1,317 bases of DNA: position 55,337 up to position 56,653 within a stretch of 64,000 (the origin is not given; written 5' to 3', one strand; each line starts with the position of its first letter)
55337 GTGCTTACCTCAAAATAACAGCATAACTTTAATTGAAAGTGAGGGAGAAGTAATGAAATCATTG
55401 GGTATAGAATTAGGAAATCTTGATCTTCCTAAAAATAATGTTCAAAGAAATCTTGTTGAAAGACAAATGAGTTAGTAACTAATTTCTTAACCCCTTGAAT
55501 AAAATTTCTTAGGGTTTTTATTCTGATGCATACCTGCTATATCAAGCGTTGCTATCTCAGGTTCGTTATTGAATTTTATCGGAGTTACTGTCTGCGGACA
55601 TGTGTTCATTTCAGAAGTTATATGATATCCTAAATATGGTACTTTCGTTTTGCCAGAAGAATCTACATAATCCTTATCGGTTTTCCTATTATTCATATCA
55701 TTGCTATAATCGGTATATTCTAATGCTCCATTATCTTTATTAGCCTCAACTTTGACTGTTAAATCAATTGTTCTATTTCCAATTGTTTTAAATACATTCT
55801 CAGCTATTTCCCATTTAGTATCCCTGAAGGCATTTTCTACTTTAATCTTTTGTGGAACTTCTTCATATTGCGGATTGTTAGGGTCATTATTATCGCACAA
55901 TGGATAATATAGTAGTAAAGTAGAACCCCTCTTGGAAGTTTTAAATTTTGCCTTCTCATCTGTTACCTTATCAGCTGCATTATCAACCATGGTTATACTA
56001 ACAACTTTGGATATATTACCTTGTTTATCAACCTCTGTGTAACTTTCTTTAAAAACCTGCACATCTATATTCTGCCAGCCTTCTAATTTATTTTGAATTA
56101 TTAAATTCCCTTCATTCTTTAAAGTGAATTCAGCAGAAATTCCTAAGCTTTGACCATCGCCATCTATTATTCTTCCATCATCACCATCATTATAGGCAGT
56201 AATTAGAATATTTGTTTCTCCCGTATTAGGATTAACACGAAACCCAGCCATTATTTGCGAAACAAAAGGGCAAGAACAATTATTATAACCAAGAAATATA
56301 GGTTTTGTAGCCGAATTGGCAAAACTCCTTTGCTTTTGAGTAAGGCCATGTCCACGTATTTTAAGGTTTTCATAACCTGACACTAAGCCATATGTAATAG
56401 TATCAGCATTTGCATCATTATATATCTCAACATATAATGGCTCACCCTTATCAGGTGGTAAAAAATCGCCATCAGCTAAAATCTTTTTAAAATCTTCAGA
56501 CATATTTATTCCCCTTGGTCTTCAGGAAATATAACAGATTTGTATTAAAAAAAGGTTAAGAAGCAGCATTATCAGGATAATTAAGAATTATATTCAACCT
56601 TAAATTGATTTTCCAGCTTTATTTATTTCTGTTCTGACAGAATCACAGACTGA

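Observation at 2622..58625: Eleven orphan genes share one rigid promoter layout: TTAA-N7-TTAAC (CtrA-type box) - N10 - TATAAT-like hexamer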

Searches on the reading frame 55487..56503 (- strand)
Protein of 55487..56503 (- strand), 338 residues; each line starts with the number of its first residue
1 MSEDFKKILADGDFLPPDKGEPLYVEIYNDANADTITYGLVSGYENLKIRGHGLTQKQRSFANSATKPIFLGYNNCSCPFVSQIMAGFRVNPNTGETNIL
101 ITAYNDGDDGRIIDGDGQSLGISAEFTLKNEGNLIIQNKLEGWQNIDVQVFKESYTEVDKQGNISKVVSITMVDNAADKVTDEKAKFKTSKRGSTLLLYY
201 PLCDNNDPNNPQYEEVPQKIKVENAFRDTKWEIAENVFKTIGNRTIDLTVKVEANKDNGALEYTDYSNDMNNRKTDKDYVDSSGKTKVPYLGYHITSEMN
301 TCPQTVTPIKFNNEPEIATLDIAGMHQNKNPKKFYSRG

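Call 7: search_protein_families(library=pfam, proteins=[window:55487-56503:-], max_evalue=0.01)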
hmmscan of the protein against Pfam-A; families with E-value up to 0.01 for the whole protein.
window:55487-56503:- (338 aa): 0 families

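Call 59: search_solved_structures(query=window:55487-56503:-, max_evalue=1)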
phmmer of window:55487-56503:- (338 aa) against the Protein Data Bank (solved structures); distinct sequences matched with E-value up to 1: 1.
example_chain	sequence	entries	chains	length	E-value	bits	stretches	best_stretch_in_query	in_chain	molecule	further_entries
5c15_A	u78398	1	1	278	0.91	11.5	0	64-142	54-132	Gene 2 protein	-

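Call 85: search_protein_representatives(protein=window:55487-56503:-)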
Query: 338 residues. Proteins with E-value up to 0.001 (for the whole library): 5; up to 1e-10: 3; up to 1e-30: 2. The best 5 are listed.
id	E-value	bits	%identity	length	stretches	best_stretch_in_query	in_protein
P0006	4.4e-227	768.5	100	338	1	1-338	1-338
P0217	1.1e-67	244.5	47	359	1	1-333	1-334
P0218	4.9e-13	65.0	29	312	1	3-287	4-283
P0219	4.4e-07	45.4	32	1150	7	145-184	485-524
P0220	1.2e-05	40.7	49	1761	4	16-56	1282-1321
